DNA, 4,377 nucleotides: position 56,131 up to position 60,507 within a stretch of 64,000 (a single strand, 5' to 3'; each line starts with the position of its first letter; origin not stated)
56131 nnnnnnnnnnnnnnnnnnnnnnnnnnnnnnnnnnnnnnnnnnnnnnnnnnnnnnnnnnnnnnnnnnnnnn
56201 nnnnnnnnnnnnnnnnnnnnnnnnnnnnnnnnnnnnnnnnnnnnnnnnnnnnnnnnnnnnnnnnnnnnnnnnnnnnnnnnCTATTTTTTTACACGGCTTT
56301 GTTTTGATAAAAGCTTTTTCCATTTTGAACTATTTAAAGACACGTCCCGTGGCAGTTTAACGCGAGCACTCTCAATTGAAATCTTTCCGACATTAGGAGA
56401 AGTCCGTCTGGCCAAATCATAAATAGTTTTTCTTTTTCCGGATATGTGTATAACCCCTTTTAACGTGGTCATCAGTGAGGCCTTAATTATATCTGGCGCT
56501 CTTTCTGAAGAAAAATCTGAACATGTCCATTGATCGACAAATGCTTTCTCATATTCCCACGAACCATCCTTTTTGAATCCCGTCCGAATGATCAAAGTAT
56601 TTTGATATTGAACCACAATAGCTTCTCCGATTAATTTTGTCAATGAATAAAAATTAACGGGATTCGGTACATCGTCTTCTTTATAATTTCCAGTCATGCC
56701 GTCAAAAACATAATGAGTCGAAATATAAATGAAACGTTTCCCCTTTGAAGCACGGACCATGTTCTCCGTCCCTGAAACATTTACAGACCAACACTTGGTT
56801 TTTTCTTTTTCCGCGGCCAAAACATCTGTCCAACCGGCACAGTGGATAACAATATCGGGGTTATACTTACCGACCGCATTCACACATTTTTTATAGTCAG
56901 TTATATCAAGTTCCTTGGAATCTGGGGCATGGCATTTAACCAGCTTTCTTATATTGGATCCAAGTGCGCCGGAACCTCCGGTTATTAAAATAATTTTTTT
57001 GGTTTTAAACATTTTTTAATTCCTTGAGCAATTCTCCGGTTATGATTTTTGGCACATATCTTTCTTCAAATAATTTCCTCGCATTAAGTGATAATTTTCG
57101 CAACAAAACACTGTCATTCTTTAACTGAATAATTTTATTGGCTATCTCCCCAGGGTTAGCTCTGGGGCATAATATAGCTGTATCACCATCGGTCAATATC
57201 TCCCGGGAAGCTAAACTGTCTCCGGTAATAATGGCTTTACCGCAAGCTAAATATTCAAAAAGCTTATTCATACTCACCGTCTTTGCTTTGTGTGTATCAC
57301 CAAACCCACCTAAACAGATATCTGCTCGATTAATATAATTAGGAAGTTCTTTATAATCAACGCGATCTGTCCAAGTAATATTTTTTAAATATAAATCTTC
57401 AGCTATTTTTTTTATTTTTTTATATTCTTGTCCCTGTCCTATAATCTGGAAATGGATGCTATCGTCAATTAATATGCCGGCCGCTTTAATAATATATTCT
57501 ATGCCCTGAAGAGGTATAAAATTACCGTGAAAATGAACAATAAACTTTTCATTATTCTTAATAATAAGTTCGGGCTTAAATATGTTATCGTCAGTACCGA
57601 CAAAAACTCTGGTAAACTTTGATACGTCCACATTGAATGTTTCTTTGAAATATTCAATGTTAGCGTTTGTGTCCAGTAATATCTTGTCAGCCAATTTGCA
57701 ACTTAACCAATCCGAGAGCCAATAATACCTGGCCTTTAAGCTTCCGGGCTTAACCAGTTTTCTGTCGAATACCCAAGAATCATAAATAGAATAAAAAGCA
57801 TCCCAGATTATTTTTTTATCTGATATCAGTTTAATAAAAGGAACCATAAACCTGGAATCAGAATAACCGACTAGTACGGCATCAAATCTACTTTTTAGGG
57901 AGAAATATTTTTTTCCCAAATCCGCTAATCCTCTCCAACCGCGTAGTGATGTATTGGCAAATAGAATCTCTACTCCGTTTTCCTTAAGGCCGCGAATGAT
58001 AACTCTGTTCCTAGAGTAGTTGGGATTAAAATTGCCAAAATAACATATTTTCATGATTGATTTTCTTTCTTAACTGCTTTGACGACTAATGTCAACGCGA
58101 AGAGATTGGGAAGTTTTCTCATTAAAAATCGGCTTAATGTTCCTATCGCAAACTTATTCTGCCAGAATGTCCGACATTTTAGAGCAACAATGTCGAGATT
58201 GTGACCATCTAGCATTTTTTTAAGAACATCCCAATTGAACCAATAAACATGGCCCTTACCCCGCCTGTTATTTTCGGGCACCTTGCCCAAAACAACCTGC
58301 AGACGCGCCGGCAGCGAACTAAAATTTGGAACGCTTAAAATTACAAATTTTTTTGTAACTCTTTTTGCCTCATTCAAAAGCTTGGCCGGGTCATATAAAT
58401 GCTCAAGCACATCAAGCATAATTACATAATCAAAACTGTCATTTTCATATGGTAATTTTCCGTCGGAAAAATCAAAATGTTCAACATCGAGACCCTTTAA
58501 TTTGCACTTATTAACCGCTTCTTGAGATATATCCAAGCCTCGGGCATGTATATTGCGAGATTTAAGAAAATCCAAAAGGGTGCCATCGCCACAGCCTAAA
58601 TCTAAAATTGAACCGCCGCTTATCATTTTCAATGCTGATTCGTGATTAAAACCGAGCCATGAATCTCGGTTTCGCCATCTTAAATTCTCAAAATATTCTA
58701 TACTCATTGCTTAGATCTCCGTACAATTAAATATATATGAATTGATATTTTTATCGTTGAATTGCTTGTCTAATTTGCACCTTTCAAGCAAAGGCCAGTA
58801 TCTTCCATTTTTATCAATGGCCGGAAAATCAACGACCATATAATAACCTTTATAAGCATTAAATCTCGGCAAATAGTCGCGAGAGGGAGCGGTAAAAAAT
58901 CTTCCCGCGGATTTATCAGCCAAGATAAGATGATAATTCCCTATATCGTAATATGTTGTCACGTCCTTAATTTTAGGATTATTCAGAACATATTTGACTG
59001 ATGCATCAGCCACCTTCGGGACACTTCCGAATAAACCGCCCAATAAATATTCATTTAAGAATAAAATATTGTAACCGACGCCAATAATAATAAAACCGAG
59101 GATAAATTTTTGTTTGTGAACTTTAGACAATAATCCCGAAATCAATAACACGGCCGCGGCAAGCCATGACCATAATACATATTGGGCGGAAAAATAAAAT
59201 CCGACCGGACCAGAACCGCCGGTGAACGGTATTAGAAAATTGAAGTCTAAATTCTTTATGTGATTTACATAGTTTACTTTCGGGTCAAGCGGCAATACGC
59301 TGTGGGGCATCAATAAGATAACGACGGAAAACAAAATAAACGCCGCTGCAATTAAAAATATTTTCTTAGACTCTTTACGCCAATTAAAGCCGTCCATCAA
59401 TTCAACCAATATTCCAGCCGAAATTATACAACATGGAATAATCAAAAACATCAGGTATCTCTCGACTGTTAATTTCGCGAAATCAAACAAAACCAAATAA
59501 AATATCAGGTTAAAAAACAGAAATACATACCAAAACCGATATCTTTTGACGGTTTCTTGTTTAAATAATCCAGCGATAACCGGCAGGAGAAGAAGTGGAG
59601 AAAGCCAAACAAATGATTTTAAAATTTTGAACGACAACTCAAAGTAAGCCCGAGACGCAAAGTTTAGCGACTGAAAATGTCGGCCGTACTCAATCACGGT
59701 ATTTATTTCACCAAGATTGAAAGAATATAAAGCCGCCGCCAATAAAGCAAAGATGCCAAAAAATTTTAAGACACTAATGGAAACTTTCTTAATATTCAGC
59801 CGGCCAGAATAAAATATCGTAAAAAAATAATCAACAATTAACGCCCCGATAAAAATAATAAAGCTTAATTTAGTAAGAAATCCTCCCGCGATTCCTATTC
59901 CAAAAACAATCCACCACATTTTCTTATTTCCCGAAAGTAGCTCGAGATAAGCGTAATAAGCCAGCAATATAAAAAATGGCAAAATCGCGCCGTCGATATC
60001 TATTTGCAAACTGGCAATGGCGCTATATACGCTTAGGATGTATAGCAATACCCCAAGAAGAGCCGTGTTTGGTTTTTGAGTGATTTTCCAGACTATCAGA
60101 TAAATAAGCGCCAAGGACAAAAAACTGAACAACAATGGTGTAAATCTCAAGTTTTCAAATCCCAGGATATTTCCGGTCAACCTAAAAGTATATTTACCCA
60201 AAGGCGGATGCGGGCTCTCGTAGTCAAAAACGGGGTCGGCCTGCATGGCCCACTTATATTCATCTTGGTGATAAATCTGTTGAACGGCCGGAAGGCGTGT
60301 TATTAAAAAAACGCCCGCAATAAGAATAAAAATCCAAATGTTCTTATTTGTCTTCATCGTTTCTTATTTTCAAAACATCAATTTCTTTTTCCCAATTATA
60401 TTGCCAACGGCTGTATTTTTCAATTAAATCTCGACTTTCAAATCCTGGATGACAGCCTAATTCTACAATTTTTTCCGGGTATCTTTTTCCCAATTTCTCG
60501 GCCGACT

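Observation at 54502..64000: Two distinct DegT-fold 3-dehydrases (Lys→His) in one glycan locus imply 3,6-dideoxyhexose biosynthesis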

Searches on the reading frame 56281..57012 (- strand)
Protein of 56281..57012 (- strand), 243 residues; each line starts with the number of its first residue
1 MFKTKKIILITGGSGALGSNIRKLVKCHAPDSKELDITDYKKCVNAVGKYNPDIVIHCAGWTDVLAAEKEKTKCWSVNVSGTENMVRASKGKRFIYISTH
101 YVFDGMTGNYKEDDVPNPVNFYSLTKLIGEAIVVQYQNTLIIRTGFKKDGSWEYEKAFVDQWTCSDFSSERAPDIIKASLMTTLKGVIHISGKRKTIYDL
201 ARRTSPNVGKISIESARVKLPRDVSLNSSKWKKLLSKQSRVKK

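Call 7: search_protein_families(library=pfam, proteins=[window:56281-57012:-])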
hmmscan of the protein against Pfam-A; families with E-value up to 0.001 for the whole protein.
window:56281-57012:- (243 aa): 6 families
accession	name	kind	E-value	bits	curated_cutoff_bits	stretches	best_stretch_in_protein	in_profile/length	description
PF04321.23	RmlD_sub_bind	-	3.2e-36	125.3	27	1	8-145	3-149/287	RmlD substrate binding domain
PF01370.27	Epimerase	-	2.1e-19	70.4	20.9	1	8-138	1-158/240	NAD dependent epimerase/dehydratase family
PF02719.21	Polysacc_synt_2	-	4.4e-12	46.2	20.2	1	36-139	62-155/293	Polysaccharide biosynthesis protein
PF16363.11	GDP_Man_Dehyd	-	1.1e-11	45.2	27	1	34-139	58-170/332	GDP-mannose 4,6 dehydratase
PF01073.25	3Beta_HSD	-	1.1e-09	38.2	22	1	26-138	43-162/280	3-beta hydroxysteroid dehydrogenase/isomerase family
PF07993.18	NAD_binding_4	-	4e-08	33.1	20.1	1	53-143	90-203/258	Male sterility protein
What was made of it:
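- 56281..57012 (-): 243-aa truncated RmlD-like SDR (motifs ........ and YSLTK). It is the probable NAD(P)H-dependent C4-ketoreductase. PF04321, 125 bits over the N-terminal half (call 7).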

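Call 8: search_protein_families(library=ncbifam, proteins=[window:56281-57012:-])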
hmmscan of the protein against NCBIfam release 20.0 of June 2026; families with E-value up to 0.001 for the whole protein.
window:56281-57012:- (243 aa): 10 families
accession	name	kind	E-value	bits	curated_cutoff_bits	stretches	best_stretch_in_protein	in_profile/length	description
TIGR01214.1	rmlD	equivalog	1e-34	120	224.05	1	8-145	2-148/285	dTDP-4-dehydrorhamnose reductase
NF007440.0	PRK09987.1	equivalog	4e-12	46.1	308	1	36-146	39-153/299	dTDP-4-dehydrorhamnose reductase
TIGR01181.1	dTDP_gluc_dehyt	equivalog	1.8e-09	37.1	365.1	1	33-144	55-173/321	dTDP-glucose 4,6-dehydratase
TIGR01179.1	galE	equivalog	3.1e-09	36.1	262.3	1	35-138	54-161/332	UDP-glucose 4-epimerase GalE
TIGR02622.1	CDP_4_6_dhtase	equivalog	1.9e-08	33.8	278.45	1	32-144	58-176/352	CDP-glucose 4,6-dehydratase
TIGR03589.1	PseB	equivalog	7e-08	31.8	407.75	1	36-138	61-151/324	UDP-N-acetylglucosamine 4,6-dehydratase (inverting)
TIGR02197.1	heptose_epim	equivalog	6.3e-07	28.9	274.6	1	40-136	55-152/316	ADP-glyceromanno-heptose 6-epimerase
NF042423.1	oxyalk_red_Shew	equivalog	3e-06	26.5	580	1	35-140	56-163/331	2-alkyl-3-oxoalkanoate reductase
NF043036.1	ErythonDh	equivalog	0.00012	21.3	325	0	34-137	58-164/321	D-erythronate dehydrogenase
TIGR01746.1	Thioester-redct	subfamily_domain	0.0002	20.7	213.35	0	51-143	88-191/371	thioester reductase domain-containing protein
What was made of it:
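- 56281..57012 (-): TIGR01214 rmlD, 120 bits against a cut-off of 224 (call 8).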

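Call 27: search_solved_structures(query=window:56281-57012:-, show_alignments=2, max_evalue=1e-8)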
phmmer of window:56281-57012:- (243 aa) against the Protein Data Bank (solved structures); distinct sequences matched with E-value up to 1e-8: 13.
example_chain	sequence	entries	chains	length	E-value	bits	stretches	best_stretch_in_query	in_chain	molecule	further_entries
2ggs_A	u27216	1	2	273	1.5e-32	116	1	9-237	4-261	273aa long hypothetical dTDP-4-dehydrorhamnose reductase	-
8g22_A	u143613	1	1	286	3.9e-21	78.7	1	6-147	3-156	dTDP-4-dehydrorhamnose reductase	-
3sc6_A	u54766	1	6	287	1.7e-20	76.5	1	5-146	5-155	dTDP-4-dehydrorhamnose reductase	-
4wpg_A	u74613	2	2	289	3e-20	75.8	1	6-146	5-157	dTDP-4-dehydrorhamnose reductase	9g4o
5u9c_A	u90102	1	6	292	7.6e-16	61.4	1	5-160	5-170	dTDP-4-dehydrorhamnose Reductase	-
4ndn_E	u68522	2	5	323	3.7e-15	59.1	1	29-135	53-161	Methionine adenosyltransferase 2 subunit beta | Isoform 2 of Methionine adenosyltransferase 2 subunit beta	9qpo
4ktt_E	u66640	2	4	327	3.8e-15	59.1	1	29-136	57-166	Methionine adenosyltransferase 2 subunit beta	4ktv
30gd_E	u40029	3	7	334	3.8e-15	59.1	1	29-135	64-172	Isoform 1 of Methionine adenosyltransferase 2 subunit beta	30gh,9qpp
2ydx_A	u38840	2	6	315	3.8e-15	59.1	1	29-135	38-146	METHIONINE ADENOSYLTRANSFERASE 2 SUBUNIT BETA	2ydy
9gpi_D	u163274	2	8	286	1.3e-14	57.3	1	6-133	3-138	dTDP-4-dehydrorhamnose reductase, putative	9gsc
1vl0_A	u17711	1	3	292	1.5e-14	57.2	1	8-147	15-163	DTDP-4-dehydrorhamnose reductase, rfbD ortholog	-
8ctr_A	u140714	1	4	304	1e-09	41.3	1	33-145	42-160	dTDP-4-dehydrorhamnose reductase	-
1kbz_A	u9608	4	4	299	2.3e-09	40.1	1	36-147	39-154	dTDP-glucose oxidoreductase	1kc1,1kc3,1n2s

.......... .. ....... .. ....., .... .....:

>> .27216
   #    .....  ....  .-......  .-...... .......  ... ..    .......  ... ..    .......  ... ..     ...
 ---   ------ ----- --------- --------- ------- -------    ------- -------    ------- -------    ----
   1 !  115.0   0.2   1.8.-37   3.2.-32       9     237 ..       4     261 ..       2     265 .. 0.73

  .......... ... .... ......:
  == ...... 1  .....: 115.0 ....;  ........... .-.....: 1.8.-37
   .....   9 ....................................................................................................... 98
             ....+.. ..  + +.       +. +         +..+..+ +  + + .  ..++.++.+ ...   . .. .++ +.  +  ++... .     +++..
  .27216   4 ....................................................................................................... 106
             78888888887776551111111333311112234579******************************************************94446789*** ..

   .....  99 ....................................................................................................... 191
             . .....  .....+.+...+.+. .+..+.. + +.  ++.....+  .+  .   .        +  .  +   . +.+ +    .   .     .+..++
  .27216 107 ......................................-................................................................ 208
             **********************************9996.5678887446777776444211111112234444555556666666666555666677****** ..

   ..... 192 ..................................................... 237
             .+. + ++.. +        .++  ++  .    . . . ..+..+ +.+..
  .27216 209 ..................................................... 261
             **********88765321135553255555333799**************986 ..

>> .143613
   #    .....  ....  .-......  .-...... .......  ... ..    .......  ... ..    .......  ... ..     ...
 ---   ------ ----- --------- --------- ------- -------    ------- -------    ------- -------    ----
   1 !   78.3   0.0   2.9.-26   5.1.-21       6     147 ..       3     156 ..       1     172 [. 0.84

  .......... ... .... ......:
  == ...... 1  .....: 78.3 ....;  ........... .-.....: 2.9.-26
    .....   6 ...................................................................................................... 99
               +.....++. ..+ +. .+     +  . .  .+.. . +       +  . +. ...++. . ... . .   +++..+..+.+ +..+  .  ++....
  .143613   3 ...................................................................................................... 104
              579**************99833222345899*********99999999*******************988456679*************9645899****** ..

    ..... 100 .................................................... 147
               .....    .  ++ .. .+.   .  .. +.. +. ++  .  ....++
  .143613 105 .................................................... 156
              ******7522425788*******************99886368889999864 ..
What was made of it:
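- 56281..57012 (-): PDB 2ggs, the Sulfolobus RmlD-like protein, E 1.5e-32 (call 27).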

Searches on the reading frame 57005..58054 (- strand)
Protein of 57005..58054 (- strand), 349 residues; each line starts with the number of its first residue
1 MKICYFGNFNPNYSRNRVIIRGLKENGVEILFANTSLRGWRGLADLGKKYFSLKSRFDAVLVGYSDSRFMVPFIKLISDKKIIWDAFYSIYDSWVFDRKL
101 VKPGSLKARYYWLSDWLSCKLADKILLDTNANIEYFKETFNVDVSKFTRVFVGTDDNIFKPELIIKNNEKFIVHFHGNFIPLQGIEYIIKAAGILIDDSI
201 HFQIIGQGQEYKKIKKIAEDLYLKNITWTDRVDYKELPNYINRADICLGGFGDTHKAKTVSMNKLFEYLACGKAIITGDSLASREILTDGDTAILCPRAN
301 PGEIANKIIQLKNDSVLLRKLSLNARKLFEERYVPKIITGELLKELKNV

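Call 7: search_protein_families(library=pfam, proteins=[window:57005-58054:-])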
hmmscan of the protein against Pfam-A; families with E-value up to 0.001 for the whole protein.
window:57005-58054:- (349 aa): 3 families
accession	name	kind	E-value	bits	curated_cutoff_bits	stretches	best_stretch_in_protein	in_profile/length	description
PF00534.26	Glycos_transf_1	-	2.7e-22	79.5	26.4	1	166-327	11-171/172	Glycosyl transferases group 1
PF13692.12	Glyco_trans_1_4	-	7.9e-19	68.8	27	1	172-314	3-142/142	Glycosyl transferases group 1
PF13524.12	Glyco_trans_1_2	-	2.9e-09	37.5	25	1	199-333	14-133/144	Glycosyl transferase-like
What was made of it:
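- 57005..58054 (-): GT4-family glycosyltransferase. Its stop overlaps the SDR start by 8 nt. PF00534, 79.5 bits (call 7).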

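Call 8: search_protein_families(library=ncbifam, proteins=[window:57005-58054:-])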
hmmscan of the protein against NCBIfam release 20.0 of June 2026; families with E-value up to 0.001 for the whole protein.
window:57005-58054:- (349 aa): 12 families
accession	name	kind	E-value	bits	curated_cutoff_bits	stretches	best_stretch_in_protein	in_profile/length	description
NF007640.0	PRK10307.1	subfamily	1.1e-15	57.5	276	1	142-348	203-406/411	WcaI family glycosyltransferase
TIGR04063.1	stp3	hypoth_equivalog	6.7e-13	48.3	442.05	1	141-331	188-377/397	TIGR04063 family PEP-CTERM/XrtA system glycosyltransferase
TIGR04007.1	wcaI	equivalog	9.7e-11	40.9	800.45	1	143-280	206-341/407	colanic acid biosynthesis glycosyltransferase WcaI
NF038298.1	EPS_HpsO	equivalog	1.3e-10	40.6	575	1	154-344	186-382/388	hormogonium polysaccharide biosynthesis glycosyltransferase HpsO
NF047676.1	TeichurnBiosyTuaH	equivalog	1.1e-09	37.7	550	1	202-287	244-327/384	teichuronic acid biosynthesis protein TuaH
NF041876.1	EPS_EpsE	equivalog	1.6e-09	37.5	400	1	155-333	196-380/389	exopolysaccharide biosynthesis GT4 family glycosyltransferase EpsE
TIGR03999.1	thiol_BshA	equivalog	6.9e-08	31.8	273.7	1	142-336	176-360/375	N-acetyl-alpha-D-glucosaminyl L-malate synthase BshA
NF047880.1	glyco_SdgA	exception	9.4e-07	27.7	800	1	198-333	345-475/488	serine-aspartate repeat adhesin O-glycosyltransferase SdgA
TIGR03088.1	stp2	hypoth_equivalog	1.9e-06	27.2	409.05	1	134-334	149-358/374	TIGR03088 family PEP-CTERM/XrtA system glycosyltransferase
TIGR04157.1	glyco_rSAM_CFB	subfamily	5e-06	25.8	400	1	120-339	168-399/406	TIGR04157 family glycosyltransferase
NF050063.1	ProtGlycPglJ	equivalog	2.7e-05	23.6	500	1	121-326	144-344/363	N-acetylgalactosamine-N,N'-diacetylbacillosaminyl-diphospho-undecaprenol 4-alpha-N-acetylgalactosaminyltransferase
NF041879.1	EPS_EpsH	equivalog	0.0002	20.2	800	1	172-309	239-372/431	exopolysaccharide biosynthesis glycosyltransferase EpsH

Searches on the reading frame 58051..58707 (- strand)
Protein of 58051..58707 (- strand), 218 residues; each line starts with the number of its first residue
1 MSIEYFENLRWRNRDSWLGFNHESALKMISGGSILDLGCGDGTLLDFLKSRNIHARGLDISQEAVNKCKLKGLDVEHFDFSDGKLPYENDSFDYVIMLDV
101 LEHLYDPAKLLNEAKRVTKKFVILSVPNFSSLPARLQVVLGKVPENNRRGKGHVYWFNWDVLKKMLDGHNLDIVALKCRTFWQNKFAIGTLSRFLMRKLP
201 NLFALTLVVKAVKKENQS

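Call 7: search_protein_families(library=pfam, proteins=[window:58051-58707:-])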
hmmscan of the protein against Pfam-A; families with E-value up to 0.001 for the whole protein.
window:58051-58707:- (218 aa): 9 families
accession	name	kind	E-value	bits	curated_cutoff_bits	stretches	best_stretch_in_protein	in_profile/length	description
PF07021.18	MetW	-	5.2e-28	98.4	21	1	22-148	4-132/193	Methionine biosynthesis protein MetW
PF13489.12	Methyltransf_23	-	8.9e-19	68.2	27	1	28-175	20-163/164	Methyltransferase domain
PF08241.18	Methyltransf_11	-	4.5e-17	62.9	21.2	1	35-120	1-89/95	Methyltransferase domain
PF13847.12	Methyltransf_31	-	3.1e-16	59.8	27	1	31-147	4-126/145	Methyltransferase domain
PF13649.12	Methyltransf_25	-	2e-14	54.5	27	1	34-119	1-94/97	Methyltransferase domain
PF08242.18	Methyltransf_12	-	2.8e-14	54.1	30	1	35-119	1-93/98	Methyltransferase domain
PF01209.24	Ubie_methyltran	-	7.5e-05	22.6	20.1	1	27-131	44-156/233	ubiE/COQ5 methyltransferase family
PF05175.20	MTS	-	0.00032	20.8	23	1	26-97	27-104/170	Methyltransferase small domain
PF05219.18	DREV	-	0.00071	19.2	26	0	32-118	96-178/265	DREV methyltransferase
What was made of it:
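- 58051..58707 (-): Class-I SAM methyltransferase (MetW-like). PF07021, 98 bits; PF13489, 68 bits (call 7).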

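Call 8: search_protein_families(library=ncbifam, proteins=[window:58051-58707:-])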
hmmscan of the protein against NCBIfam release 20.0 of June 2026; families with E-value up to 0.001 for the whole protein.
window:58051-58707:- (218 aa): 26 families (the best 25 are shown)
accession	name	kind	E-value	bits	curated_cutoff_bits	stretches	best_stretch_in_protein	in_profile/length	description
TIGR02081.1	metW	equivalog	1.5e-27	96.5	189.5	1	27-147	9-131/194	methionine biosynthesis protein MetW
NF045667.1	MTase_DVU1556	equivalog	3.5e-15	56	155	1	28-120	20-113/213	DVU_1556 family methyltransferase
TIGR02021.1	BchM-ChlM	equivalog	6.5e-12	45.3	158.9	1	28-173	52-200/218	magnesium protoporphyrin IX methyltransferase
NF041255.1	mycofact_MftM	equivalog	8.7e-12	44.9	200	1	21-127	130-242/289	mycofactocin oligosaccharide methyltransferase MftM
TIGR01983.1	UbiG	equivalog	2.3e-10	40.2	102.95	1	27-120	46-145/228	bifunctional 2-polyprenyl-6-hydroxyphenol methylase/3-demethylubiquinol 3-O-methyltransferase UbiG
NF041537.1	ArsM_AhpD_UU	exception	1.4e-07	30.7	510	1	12-119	57-173/345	arsenite methyltransferase/AhpD domain selenoprotein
NF001241.0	PRK00216.1-2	equivalog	3.5e-07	30.1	327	1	22-133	43-154/231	demethylmenaquinone methyltransferase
NF047649.1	MTase_UXPK_star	exception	3.6e-07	29.5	460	1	27-120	74-175/283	methyltransferase/UXPK-star double selenoprotein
TIGR01934.1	MenG_MenH_UbiE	subfamily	5.8e-07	29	158.35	1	30-130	39-145/223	ubiquinone/menaquinone biosynthesis methyltransferase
NF045823.1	PthPhpthDimycoMt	equivalog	1.1e-06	28.1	300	1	24-119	59-159/256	phthiotriol/phenolphthiotriol dimycocerosates methyltransferase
NF001244.0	PRK00216.1-5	equivalog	1.4e-06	27.8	216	1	27-130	45-157/236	bifunctional demethylmenaquinone methyltransferase/2-methoxy-6-polyprenyl-1,4-benzoquinol methylase UbiE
NF045825.1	FAmtase_mtf2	equivalog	2.6e-06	26.9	400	1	27-118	55-150/248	fatty-acid O-methyltransferase Mtf2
NF008300.0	PRK11088.1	equivalog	3.9e-06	26.5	303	1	33-121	88-174/272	23S rRNA (guanine(745)-N(1))-methyltransferase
TIGR02072.1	BioC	equivalog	4.6e-06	26.6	184.95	1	33-126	37-132/244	malonyl-ACP O-methyltransferase BioC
TIGR02752.1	MenG_heptapren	equivalog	7.4e-06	25.7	419.85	1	26-120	41-143/231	demethylmenaquinone methyltransferase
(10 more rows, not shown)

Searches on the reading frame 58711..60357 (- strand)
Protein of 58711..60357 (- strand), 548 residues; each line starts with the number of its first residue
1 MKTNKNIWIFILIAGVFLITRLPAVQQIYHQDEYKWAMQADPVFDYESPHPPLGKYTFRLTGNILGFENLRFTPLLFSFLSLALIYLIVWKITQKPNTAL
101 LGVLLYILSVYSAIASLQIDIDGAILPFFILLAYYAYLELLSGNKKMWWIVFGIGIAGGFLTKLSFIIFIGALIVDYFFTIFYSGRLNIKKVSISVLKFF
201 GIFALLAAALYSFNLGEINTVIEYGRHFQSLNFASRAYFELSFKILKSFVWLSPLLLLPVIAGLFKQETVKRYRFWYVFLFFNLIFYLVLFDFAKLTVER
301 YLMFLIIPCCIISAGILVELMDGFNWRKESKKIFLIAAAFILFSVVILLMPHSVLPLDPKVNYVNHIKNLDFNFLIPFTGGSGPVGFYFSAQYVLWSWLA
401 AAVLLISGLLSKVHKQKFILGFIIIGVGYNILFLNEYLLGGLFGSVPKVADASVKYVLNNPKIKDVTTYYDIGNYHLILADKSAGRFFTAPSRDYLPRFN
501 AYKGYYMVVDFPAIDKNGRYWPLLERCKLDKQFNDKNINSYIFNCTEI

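Call 11: search_protein_families(library=pfam, proteins=[window:58711-60357:-], max_evalue=0.00001)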
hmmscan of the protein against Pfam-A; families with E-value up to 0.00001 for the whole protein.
window:58711-60357:- (548 aa): 2 families
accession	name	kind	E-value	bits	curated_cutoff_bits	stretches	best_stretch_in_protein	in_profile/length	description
PF13231.12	PMT_2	-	1.3e-12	48.6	26.1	1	50-203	2-151/160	Dolichyl-phosphate-mannose-protein mannosyltransferase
PF02366.24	PMT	-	1.7e-07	31.5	22.7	1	69-183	84-201/245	Dolichyl-phosphate-mannose-protein mannosyltransferase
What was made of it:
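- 58711..60357 (-): 548-aa polytopic GT-C glycosyltransferase (PMT_2/ArnT-like). It would use a polyprenyl-phosphate-sugar donor outside the membrane. PF13231, 48.6 bits; PF02366, 31.5 bits (call 11).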
